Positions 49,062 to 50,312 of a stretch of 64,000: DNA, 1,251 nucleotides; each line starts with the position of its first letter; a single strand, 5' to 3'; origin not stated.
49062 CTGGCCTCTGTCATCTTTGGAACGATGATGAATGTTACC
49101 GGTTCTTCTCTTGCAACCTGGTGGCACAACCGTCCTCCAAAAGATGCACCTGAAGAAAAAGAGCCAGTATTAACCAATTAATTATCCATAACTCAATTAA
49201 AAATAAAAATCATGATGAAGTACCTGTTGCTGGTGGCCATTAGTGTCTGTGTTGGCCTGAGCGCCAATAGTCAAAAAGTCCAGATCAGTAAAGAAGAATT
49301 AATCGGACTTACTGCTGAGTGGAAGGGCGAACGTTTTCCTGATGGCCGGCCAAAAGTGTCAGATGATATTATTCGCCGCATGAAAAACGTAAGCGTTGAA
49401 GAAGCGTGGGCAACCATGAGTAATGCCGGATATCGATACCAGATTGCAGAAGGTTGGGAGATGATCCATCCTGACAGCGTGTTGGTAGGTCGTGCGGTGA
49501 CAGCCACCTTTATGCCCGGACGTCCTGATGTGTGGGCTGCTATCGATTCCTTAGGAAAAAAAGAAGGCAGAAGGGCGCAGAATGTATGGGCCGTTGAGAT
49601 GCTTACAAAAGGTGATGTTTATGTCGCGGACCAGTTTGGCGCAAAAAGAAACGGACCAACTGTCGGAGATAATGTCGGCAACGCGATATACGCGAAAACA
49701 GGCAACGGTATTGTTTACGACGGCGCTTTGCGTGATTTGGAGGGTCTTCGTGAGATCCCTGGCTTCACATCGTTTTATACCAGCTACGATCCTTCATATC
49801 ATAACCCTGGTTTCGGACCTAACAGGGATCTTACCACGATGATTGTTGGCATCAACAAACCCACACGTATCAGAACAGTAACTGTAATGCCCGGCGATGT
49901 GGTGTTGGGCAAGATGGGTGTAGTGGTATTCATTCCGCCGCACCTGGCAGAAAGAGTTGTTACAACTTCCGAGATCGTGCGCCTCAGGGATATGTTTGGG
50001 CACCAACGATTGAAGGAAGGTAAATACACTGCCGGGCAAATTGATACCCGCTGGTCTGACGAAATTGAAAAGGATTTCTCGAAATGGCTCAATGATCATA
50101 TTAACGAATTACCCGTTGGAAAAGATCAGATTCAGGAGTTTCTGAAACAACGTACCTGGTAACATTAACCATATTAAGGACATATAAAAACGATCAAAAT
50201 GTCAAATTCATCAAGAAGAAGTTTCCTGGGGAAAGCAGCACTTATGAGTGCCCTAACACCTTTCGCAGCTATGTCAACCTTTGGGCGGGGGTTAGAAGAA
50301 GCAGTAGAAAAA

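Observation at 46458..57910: Candidate periplasmic oxidative sugar-acid pathway built from exported versions of normally cytoplasmic enzymes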

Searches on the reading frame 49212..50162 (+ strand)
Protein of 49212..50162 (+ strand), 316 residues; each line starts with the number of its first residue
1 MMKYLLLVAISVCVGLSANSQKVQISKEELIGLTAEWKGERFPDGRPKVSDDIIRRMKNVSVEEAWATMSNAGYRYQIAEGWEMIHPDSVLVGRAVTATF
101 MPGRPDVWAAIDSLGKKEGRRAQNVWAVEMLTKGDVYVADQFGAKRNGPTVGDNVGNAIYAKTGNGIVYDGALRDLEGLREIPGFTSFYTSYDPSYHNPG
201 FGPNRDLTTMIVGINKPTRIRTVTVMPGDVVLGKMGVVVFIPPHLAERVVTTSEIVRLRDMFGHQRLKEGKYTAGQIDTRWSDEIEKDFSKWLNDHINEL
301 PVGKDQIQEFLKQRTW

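Call 3: search_protein_families(library=pfam, proteins=[window:49212-50162:+], max_evalue=0.01)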
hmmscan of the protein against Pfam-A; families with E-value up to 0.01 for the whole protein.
window:49212-50162:+ (316 aa): 1 family
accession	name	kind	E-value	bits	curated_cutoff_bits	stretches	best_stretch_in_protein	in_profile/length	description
PF03737.21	RraA-like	-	7.9e-16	59.1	24.5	1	61-239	7-152/152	Aldolase/RraA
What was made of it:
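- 49212..50162 (+): RraA-fold protein 1 (type T1). Sec signal peptide at about residues 1-21, mature protein from Q22. Aldolase-type catalytic residues are retained. Pfam RraA-like at 59 bits (call 3).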

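Call 4: search_protein_families(library=ncbifam, proteins=[window:49212-50162:+], max_evalue=0.01)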
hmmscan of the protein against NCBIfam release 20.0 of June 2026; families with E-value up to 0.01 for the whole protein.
window:49212-50162:+ (316 aa): 6 families
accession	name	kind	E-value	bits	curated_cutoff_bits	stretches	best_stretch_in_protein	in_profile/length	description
NF006093.0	PRK08245.1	subfamily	1.9e-27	96.2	208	1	49-292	6-234/240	hypothetical protein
NF009399.0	PRK12764.1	equivalog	2.4e-19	69.7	444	1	38-277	257-480/501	fumarylacetoacetate hydrolase family protein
NF004850.0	PRK06201.1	subfamily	1.6e-13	50.7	231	1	46-278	12-214/222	hypothetical protein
NF005442.0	PRK07028.1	equivalog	1.9e-08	33.3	593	1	44-256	220-400/430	bifunctional hexulose-6-phosphate synthase/ribonuclease regulator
NF006731.0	PRK09262.1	equivalog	6.9e-08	32.3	179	1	127-272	75-209/229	4-carboxy-4-hydroxy-2-oxoadipate aldolase/oxaloacetate decarboxylase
TIGR02798.1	ligK_PcmE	equivalog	6.3e-06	25.9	304.5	1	127-260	69-191/222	4-carboxy-4-hydroxy-2-oxoadipate aldolase/oxaloacetate decarboxylase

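Call 13: search_solved_structures(query=window:49212-50162:+, max_evalue=0.01, show_alignments=2)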
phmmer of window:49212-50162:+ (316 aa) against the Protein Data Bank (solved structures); distinct sequences matched with E-value up to 0.01: 1.
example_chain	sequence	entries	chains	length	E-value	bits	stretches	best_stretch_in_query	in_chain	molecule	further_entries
5x15_A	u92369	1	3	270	3.2e-12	49.3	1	50-272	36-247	Putative transferase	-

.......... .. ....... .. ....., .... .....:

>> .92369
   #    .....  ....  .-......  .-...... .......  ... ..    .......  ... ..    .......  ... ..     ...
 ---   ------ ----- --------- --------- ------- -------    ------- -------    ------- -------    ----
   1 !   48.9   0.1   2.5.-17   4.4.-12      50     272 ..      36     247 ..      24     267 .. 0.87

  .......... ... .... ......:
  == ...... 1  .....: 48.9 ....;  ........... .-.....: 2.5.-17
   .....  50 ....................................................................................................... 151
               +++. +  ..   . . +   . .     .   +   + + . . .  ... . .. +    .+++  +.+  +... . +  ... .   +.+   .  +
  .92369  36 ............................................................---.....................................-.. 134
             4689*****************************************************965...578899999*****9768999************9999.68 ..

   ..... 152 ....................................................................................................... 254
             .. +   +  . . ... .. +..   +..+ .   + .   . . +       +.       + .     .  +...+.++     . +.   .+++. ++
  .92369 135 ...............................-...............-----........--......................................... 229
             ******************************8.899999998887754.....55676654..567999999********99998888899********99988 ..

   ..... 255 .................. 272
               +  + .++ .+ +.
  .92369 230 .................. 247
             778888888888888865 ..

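Call 17: find_homologous_proteins(query=window:49212-50162:+, max_evalue=0.00001)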
Query window:49212-50162:+ (316 aa): 7999 proteins with E <= 0.00001 among 8000 candidates; the best 120 are listed.
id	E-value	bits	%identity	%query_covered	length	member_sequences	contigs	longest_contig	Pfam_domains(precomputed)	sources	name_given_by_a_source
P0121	1.2e-212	723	100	100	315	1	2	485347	PF03737.22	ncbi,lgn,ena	-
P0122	6.4e-198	674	92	100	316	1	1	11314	PF03737.22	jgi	jgi:regulator of RNase E activity RraA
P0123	7.8e-196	667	90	100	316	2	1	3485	PF03737.22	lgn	-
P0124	5.8e-195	665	92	99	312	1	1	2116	PF03737.22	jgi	jgi:regulator of RNase E activity RraA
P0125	9.8e-195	664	91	100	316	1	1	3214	PF03737.22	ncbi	ncbi:MAG: RraA family protein [Ferruginibacter sp.]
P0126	3.1e-194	662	91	100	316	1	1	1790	PF03737.22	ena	-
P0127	6.0e-194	661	91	100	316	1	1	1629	PF03737.22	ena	-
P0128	1.3e-193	660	90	100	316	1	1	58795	PF03737.22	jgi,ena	-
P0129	2.9e-193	659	90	100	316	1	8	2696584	PF03737.22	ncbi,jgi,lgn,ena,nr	ncbi:MAG: RraA family protein [Bacteroidetes bacterium]|nr:MAG: RraA family protein [Bacteroidota ba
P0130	4.5e-193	658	90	100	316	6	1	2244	PF03737.22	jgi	jgi:regulator of RNase E activity RraA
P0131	5.8e-193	658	90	100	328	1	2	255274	PF03737.22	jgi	jgi:regulator of RNase E activity RraA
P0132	3.2e-192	656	90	100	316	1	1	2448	PF03737.22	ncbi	ncbi:MAG: RraA family protein [Ferruginibacter sp.]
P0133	3.5e-192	655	90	100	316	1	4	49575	PF03737.22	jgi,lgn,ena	-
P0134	6.1e-192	655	90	100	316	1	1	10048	PF03737.22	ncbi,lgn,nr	ncbi:MAG: RraA family protein [Chitinophagaceae bacterium]|nr:MAG: RraA family protein [Chitinophaga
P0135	8.2e-192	654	89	100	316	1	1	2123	PF03737.22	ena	-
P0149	3.6e-189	646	88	100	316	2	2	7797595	PF03737.22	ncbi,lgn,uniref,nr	ncbi:RraA family protein [Pseudobacter ginsenosidimutans]|uniref:Regulator of RNase E activity RraA 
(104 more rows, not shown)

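Call 18: find_encoding_contigs(protein=P0121, flank=10000, max_places=2)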
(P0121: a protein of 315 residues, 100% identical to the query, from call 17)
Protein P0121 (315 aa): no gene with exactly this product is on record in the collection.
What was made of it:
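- Tried and rejected: Look-up by the 100%-identical RraA1 protein P0121 found no record (call 18).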

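Call 19: find_encoding_contigs(protein=P0149, flank=10000, max_places=2)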
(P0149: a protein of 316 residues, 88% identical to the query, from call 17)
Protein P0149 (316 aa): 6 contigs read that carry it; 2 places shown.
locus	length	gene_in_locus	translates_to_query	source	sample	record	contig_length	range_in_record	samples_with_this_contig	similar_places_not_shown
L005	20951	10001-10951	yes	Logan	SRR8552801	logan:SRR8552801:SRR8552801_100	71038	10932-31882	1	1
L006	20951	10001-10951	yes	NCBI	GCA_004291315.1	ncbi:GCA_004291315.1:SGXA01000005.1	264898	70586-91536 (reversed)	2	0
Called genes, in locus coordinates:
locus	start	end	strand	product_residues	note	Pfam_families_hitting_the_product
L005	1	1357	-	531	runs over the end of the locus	PF00171:Aldedh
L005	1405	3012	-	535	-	PF12771:SusD-like_2, PF12741:SusD-like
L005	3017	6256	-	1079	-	PF13620:CarboxypepD_reg, PF13715:CarbopepD_reg_2, PF07715:Plug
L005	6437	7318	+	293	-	PF12833:HTH_18, PF00165:HTH_AraC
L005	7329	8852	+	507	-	PF00370:FGGY_N, PF02782:FGGY_C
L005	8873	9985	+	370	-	PF13593:SBF_like, PF01758:SBF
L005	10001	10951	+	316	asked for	PF03737:RraA-like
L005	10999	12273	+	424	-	PF02746:MR_MLE_N, PF13378:MR_MLE_C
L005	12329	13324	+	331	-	PF03088:Str_synth (faint), PF08450:SGL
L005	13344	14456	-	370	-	PF00756:Esterase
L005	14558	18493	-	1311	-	PF08450:SGL (faint), PF23748:Beta-prop_LRRK2 (faint), PF07494:Reg_prop (weak), PF07495:Y_Y_Y, PF00512:HisKA, PF02518:HATPase_c, PF00072:Response_reg, PF12833:HTH_18, +1 more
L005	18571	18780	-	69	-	-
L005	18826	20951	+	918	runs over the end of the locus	PF00933:Glyco_hydro_3, PF01915:Glyco_hydro_3_C, PF07691:PA14, PF14310:Fn3-like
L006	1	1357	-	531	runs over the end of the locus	PF00171:Aldedh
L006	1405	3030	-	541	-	PF12771:SusD-like_2, PF12741:SusD-like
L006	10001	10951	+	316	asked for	PF03737:RraA-like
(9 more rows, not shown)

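Call 22: find_related_loci(query=A1, collection=genome_contigs, flank=10000)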
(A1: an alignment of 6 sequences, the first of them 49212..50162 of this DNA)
Query A1 (316 aa) in genome_contigs; peptide patterns used: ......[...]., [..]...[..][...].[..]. (x = any residue, [..] = any of these).
599 stretches matched a pattern (row limit reached: there are more); 588 encode a relative of the query (tblastn E <= 1e-3); the best 80 are kept; 80 distinct loci.
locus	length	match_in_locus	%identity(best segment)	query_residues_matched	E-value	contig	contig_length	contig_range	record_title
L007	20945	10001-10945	84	2-316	0e+0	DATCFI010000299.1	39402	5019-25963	MAG TPA_asm: Hanamia sp. isolate SMAG_U7776 k141_411137, whole genome shotgun sequence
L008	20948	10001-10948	83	1-316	0e+0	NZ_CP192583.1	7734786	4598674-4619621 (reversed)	Puia sp. P3 chromosome, complete genome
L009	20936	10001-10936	86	6-316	0e+0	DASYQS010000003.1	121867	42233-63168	MAG TPA_asm: Chitinophagaceae bacterium isolate SMAG_U4491 k141_3742786, whole genome shotgun sequence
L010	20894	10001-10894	88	19-316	1e-180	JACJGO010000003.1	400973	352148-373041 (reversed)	Flavisolibacter longurius strain BT320 5178.BT320.1_3_BT320.00003_5178.BT320.1, whole genome shotgun sequence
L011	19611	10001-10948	82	1-316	3e-180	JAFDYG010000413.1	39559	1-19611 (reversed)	MAG: Bacteroidetes bacterium isolate SZAS-47 LIN-689__413__length-39559, whole genome shotgun sequence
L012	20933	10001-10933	86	4-316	6e-178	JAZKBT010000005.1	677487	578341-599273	MAG: Bacteroidota bacterium isolate ADI_H3L2_122-bin003 ADIH3L2_B003_0_000000000005, whole genome shotgun sequence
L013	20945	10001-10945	77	1-314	2e-170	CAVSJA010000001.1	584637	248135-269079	MAG: uncultured Chitinophagaceae bacterium isolate MFD02360.bin.2.240 genome assembly, contig: contig_10072, whole genom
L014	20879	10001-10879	82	20-316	5e-170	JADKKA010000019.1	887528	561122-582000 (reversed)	MAG: Chitinophagaceae bacterium isolate Vibo_18-Q3-R45-57_MAXAC.049 tig00177829-10-8862760, whole genome shotgun sequenc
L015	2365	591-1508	79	7-316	2e-179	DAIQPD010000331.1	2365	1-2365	MAG TPA_asm: Chryseolinea sp. isolate CTOTU18528 NODE_56518_length_2365_cov_6.669697, whole genome shotgun sequence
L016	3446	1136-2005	83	23-316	1e-174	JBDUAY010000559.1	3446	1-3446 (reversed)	MAG: Bacteroidota bacterium isolate cluster4_bin.201 NODE_140354_length_3446_cov_8.313477, whole genome shotgun sequence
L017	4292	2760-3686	78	2-316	2e-169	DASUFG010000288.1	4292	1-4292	MAG TPA_asm: Agriterribacter sp. isolate SMAG_U1373 k141_1308116, whole genome shotgun sequence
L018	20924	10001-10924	77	3-316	1e-164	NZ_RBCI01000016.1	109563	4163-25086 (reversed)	Flavisolibacter nicotianae strain X7X scaffold_15, whole genome shotgun sequence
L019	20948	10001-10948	75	1-314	2e-164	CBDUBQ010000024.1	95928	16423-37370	MAG TPA_asm: uncultured Flavisolibacter sp. isolate ERR2431955_concoct_22 genome assembly, contig: ERZ23878311.72, whole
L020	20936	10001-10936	77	1-316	1e-163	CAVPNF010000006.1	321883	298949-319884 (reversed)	MAG: uncultured Chitinophagaceae bacterium isolate MFD10113.bin.1.199 genome assembly, contig: contig_31554, whole genom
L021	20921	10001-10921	79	1-316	4e-163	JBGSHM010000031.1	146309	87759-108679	MAG: Chitinophagaceae bacterium isolate JTS-AC105 k141_2438613, whole genome shotgun sequence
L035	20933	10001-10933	75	1-316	5e-150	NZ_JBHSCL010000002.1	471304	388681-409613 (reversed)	Flagellimonas marina strain CGMCC 1.15774 platanus_K_default_2, whole genome shotgun sequence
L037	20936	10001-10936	71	1-316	6e-151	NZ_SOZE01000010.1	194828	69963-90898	Mucilaginibacter psychrotolerans strain NH7-4 NODE_10_length_194828_cov_81.294386, whole genome shotgun sequence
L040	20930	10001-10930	69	1-316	2e-146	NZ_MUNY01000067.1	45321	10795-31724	Algoriphagus sp. A40 NODE_30_length_45321_cov_9.26621_ID_59, whole genome shotgun sequence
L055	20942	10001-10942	66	2-316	1e-138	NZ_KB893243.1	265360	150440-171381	Spirosoma panaciterrae DSM 21099 B153DRAFT_scaffold_8.9, whole genome shotgun sequence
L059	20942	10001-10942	65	1-316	7e-138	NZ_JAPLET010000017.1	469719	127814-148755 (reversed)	MAG: Spirosoma sp. isolate LacPavin_0818_WC40_MAG_50_50 LacPavin_0818_WC40_scaffold_728358, whole genome shotgun sequenc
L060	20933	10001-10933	66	1-316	9e-138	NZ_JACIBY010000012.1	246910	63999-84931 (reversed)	Runella defluvii strain DSM 17976 Ga0373287_12, whole genome shotgun sequence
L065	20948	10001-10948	63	1-316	3e-136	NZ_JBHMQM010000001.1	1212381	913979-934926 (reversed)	Terrimonas sp. R1 R1_scaffold1, whole genome shotgun sequence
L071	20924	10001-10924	64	5-316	5e-134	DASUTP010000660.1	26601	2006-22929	MAG TPA_asm: Chryseolinea sp. isolate SMAG_U1766 k141_1200592, whole genome shotgun sequence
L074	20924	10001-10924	64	5-316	7e-134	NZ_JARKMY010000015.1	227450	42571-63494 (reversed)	Chryseolinea sp. H1M3-3 velvet_auto_127_15, whole genome shotgun sequence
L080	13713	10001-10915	64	12-316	2e-132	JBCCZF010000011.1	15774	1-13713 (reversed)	MAG: Bacteroidota bacterium isolate P01_F01_bin.29 k141_12838_length_15774_cov_12.2960, whole genome shotgun sequence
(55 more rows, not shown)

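Call 35: search_protein_families(library=pfam, proteins=[L065:12365-13480:+, L035:9477-9929:+, L013:16644-18287:-, L059:13942-15375:+, L055:12523-13731:+, L009:15426-17393:-, L013:18341-19594:-, L020:15050-15697:+, L020:17813-19108:+, L080:9096-9782:-], max_evalue=0.001)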
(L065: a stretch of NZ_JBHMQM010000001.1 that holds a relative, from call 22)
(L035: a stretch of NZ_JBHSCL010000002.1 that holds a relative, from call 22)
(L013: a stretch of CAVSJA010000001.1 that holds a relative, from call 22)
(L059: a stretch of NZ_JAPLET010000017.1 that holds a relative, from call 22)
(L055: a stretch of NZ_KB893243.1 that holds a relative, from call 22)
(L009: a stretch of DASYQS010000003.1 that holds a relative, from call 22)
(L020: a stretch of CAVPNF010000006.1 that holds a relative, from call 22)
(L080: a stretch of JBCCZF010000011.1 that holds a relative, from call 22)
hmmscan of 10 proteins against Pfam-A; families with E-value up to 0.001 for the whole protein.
L065:12365-13480:+ (372 aa): 3 families
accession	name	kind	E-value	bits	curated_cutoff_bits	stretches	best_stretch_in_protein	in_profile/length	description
PF01408.29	GFO_IDH_MocA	-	3.8e-29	102.3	24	1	42-165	1-120/120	Oxidoreductase family, NAD-binding Rossmann fold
PF22725.1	GFO_IDH_MocA_C3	-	2.8e-22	79.5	27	1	176-294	4-123/124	GFO/IDH/MocA C-terminal domain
PF02894.22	GFO_IDH_MocA_C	-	5.6e-16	59.4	22.9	1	182-370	6-218/218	Oxidoreductase family, C-terminal alpha/beta domain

L035:9477-9929:+ (151 aa): 2 families
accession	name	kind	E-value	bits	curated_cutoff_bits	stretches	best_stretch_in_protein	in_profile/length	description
PF14534.12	DUF4440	-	1.2e-14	55.1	25.2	1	37-137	2-102/107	Domain of unknown function (DUF4440)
PF13474.12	SnoaL_3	-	0.00024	21.9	22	1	36-136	1-105/121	SnoaL-like domain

L013:16644-18287:- (548 aa): 0 families

L059:13942-15375:+ (478 aa): 1 family
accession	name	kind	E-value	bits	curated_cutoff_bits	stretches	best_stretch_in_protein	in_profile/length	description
PF22244.2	GCE_fung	-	4.1e-33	115.6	27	1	280-428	76-231/231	Glucuronyl esterase, fungi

L055:12523-13731:+ (403 aa): 2 families
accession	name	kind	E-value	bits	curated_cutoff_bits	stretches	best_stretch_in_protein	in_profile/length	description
PF03786.19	UxuA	-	3.1e-127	424.6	23.7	1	3-396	1-351/352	D-mannonate dehydratase (UxuA)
PF01261.30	AP_endonuc_2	-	1.5e-06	28.5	31.1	1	165-335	66-214/249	Xylose isomerase-like TIM barrel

L009:15426-17393:- (656 aa): 4 families
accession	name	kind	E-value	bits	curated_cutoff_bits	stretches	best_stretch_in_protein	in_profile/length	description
PF08450.18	SGL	-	7.8e-37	127.6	26.3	1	365-638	1-244/246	SMP-30/Gluconolactonase/LRE-like region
PF07883.17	Cupin_2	-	1e-10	41.6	27.2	1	256-309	3-56/70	Cupin domain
PF16867.11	DMSP_lyase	-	0.00021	21.5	27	1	243-281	88-125/162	Dimethlysulfonioproprionate lyase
PF12973.13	Cupin_7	-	0.00071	19.8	27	0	254-283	36-65/105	ChrR Cupin-like domain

L013:18341-19594:- (418 aa): 2 families
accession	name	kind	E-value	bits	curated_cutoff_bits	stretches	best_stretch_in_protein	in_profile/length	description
PF07883.17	Cupin_2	-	8.1e-15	54.7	27.2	2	88-147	10-68/70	Cupin domain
PF02311.25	AraC_binding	-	3.8e-07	30.4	21.1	0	238-292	25-79/135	AraC-like ligand binding domain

L020:15050-15697:+ (216 aa): 1 family
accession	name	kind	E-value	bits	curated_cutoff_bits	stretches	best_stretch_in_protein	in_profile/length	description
PF04074.18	DUF386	-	4.4e-30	105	26.5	1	72-214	8-145/145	YhcH/YjgK/YiaL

L020:17813-19108:+ (432 aa): 1 family
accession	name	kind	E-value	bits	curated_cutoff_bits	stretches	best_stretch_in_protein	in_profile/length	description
PF07690.21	MFS_1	-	5.1e-57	193.8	33.4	2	17-375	1-347/347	Major Facilitator Superfamily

L080:9096-9782:- (229 aa): 2 families
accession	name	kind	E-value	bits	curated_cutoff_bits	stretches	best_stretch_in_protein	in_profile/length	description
PF13472.12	Lipase_GDSL_2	-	4.9e-23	83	32.9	1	67-219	15-178/178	GDSL-like Lipase/Acylhydrolase family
PF00657.28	Lipase_GDSL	-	1.2e-07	32.5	23.6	1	76-220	31-204/208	GDSL-like Lipase/Acylhydrolase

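Call 36: search_protein_families(library=pfam, proteins=[L040:16040-16813:+, L059:6983-9547:-, L074:12329-14245:+, L060:12321-13370:-, L037:16286-17599:+, L059:16742-18910:+, L074:16549-18033:+, L071:12663-14030:+, L035:13486-14529:+, L035:14545-15213:+], max_evalue=0.001)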
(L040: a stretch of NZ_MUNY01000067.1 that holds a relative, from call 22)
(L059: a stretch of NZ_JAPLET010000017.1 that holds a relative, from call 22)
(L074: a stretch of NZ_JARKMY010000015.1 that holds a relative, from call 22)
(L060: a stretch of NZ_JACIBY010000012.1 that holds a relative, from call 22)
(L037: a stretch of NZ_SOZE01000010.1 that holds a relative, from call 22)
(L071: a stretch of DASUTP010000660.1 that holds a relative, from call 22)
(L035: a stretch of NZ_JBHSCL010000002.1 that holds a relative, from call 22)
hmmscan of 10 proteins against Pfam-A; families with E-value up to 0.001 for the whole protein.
L040:16040-16813:+ (258 aa): 0 families

L059:6983-9547:- (855 aa): 3 families
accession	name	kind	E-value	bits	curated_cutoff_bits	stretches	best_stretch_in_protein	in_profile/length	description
PF16335.10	GtaA_6_Hairpin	-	1.9e-145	484.9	24.9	1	505-847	1-342/343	Glutaminase A six helical-hairpin domain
PF17168.10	DUF5127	-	4.1e-56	190.8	28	1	268-499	1-229/229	Domain of unknown function (DUF5127)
PF16334.10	DUF4964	-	9.6e-25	86.6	30.7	1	39-107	19-87/88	Domain of unknown function (DUF4964)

L074:12329-14245:+ (639 aa): 3 families
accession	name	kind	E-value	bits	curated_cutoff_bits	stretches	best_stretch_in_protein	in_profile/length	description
PF05199.19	GMC_oxred_C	-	2e-20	74.2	24.6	1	503-622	1-138/139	GMC oxidoreductase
PF00732.25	GMC_oxred_N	-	4.2e-13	50.1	23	1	180-411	18-216/218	GMC oxidoreductase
PF00890.30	FAD_binding_2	-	0.00014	21.6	20.4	0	87-119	1-33/414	FAD binding domain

L060:12321-13370:- (350 aa): 0 families

L037:16286-17599:+ (438 aa): 2 families
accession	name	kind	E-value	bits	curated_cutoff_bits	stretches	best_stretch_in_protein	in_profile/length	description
PF02447.22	GntP_permease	-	3.7e-138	461.4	22.5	1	1-436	1-439/440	GntP family permease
PF06808.19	DctM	-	0.00029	20.3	23.8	0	170-377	163-352/413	Tripartite ATP-independent periplasmic transporter, DctM component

L059:16742-18910:+ (723 aa): 4 families
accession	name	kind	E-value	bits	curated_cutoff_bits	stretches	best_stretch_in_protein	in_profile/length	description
PF07488.18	Glyco_hydro_67M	-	1.2e-151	504.8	23.5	1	159-478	2-326/326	Glycosyl hydrolase family 67 middle domain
PF07477.17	Glyco_hydro_67C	-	7.1e-87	291.1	27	1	479-701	1-220/223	Glycosyl hydrolase family 67 C-terminus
PF03648.19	Glyco_hydro_67N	-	2e-17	64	24.3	1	44-155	1-120/120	Glycosyl hydrolase family 67 N-terminus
PF02838.20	Glyco_hydro_20b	-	1.6e-06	29.3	26.1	1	72-164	29-112/124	Glycosyl hydrolase family 20, domain 2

L074:16549-18033:+ (495 aa): 1 family
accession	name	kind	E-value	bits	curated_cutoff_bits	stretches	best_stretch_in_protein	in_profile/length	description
PF00724.26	Oxidored_FMN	-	2.1e-23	83.6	27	1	71-292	12-230/342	NADH:flavin oxidoreductase / NADH oxidase family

L071:12663-14030:+ (456 aa): 1 family
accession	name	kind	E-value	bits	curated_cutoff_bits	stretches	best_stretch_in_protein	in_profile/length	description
PF07470.19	Glyco_hydro_88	-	0.0001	21.9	26.6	0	54-285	24-228/352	Glycosyl Hydrolase Family 88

L035:13486-14529:+ (348 aa): 1 family
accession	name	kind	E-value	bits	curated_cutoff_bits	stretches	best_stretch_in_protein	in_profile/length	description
PF00294.29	PfkB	-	6.4e-30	104.9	25.8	1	1-326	1-296/302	pfkB family carbohydrate kinase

L035:14545-15213:+ (223 aa): 1 family
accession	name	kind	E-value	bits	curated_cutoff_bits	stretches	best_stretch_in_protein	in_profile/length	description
PF01081.25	Aldolase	-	5.4e-26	91.7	27.8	1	31-205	23-192/196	KDPG and KHG aldolase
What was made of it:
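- In Spirosoma the pair sits with CE15 esterase, GH67 and UxuA, which points to glucuronate-type rather than aldonate substrates (calls 35, 36). In Flagellimonas BASS is followed by KdgK and Eda (call 36).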
